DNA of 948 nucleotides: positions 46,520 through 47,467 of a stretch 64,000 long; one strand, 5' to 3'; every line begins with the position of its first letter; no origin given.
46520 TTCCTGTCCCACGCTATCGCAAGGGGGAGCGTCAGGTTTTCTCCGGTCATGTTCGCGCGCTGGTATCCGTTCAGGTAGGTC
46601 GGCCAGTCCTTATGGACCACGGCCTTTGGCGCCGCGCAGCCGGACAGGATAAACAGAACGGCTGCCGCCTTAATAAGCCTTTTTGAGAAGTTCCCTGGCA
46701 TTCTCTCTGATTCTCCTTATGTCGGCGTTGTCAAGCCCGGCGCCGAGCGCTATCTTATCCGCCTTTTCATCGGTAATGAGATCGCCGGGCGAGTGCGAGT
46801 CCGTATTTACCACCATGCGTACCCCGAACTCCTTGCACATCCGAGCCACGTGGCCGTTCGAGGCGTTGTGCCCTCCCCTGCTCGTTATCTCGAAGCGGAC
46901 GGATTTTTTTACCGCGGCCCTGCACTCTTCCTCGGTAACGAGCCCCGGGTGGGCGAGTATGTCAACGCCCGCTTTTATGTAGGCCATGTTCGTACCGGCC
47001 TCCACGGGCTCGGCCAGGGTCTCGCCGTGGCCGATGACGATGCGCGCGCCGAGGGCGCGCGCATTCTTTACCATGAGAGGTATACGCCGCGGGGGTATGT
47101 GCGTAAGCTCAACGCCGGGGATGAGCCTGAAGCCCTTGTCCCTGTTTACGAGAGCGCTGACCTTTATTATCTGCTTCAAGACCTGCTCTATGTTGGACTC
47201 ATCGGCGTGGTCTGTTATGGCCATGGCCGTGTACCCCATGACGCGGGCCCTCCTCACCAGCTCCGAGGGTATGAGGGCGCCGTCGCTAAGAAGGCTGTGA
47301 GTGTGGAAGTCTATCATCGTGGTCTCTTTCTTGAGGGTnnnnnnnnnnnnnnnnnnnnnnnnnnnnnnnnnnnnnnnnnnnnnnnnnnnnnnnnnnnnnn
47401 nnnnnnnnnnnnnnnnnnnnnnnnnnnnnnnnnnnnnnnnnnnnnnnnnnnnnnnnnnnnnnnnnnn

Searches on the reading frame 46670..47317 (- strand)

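Call 43: search_protein_families(library=pfam, proteins=[window:46670-47317:-])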
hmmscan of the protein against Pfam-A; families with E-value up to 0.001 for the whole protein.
window:46670-47317:- (215 aa): 2 families
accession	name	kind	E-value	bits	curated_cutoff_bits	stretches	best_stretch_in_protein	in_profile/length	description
PF02811.25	PHP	-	1.9e-08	35.3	26.4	1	3-86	1-82/164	PHP domain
PF01876.22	RNase_P_p30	-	0.00053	19.9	35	1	16-145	14-144/214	RNase P subunit p30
